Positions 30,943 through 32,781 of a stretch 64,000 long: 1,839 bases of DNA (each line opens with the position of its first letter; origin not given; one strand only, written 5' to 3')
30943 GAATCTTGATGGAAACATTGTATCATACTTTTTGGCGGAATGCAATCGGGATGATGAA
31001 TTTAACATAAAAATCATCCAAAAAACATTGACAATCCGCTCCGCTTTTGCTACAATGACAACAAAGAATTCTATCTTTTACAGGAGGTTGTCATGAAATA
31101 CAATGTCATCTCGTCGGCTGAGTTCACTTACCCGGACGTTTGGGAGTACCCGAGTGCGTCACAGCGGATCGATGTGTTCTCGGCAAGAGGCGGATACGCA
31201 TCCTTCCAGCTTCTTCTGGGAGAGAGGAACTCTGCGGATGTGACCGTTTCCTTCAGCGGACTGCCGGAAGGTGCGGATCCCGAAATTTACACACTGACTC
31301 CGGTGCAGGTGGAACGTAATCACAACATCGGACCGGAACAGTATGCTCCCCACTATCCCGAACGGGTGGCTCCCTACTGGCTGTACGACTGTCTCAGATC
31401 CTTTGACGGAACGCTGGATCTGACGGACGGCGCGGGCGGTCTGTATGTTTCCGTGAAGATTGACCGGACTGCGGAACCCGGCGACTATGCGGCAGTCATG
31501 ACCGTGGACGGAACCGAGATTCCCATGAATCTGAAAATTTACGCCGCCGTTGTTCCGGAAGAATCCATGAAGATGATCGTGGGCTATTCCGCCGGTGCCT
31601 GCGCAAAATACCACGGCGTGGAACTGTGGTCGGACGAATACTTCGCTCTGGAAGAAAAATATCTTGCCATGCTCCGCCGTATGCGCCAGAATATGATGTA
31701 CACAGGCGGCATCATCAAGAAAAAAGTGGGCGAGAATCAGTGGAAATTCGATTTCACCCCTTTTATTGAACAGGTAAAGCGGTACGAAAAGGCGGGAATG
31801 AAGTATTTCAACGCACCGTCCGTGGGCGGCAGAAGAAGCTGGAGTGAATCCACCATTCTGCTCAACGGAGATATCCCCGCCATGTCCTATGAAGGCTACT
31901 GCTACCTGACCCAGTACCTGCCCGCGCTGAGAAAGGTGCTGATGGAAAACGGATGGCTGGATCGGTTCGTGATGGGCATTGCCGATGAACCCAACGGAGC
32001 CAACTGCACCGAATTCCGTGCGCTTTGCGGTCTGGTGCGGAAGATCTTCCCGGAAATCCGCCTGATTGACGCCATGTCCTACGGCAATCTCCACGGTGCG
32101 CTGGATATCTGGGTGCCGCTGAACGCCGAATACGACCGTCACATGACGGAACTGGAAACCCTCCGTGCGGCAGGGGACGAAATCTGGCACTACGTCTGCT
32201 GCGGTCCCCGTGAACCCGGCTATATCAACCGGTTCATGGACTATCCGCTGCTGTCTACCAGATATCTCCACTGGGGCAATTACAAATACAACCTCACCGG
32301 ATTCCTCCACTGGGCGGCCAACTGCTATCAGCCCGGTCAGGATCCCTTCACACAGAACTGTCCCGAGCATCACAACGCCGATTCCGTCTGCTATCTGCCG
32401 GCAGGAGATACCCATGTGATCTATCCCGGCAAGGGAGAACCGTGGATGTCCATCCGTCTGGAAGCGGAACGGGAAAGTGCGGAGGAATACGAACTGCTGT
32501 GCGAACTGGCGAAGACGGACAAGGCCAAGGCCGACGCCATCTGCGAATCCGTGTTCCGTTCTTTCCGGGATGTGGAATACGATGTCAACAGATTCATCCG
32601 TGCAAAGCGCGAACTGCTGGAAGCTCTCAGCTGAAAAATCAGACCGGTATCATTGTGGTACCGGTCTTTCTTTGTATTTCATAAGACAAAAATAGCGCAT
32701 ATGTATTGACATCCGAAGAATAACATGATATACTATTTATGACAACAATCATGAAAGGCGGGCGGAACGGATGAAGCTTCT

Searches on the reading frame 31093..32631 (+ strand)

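Call 74: search_protein_families(library=pfam, proteins=[window:31093-32631:+], max_evalue=0.001)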
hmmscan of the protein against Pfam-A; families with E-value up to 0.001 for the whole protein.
window:31093-32631:+ (513 aa): 1 family
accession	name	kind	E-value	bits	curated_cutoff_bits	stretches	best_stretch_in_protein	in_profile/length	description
PF13320.12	GH123_cat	-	4.4e-49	168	23.1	1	169-469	6-321/324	Glycoside hydrolase 123, catalytic domain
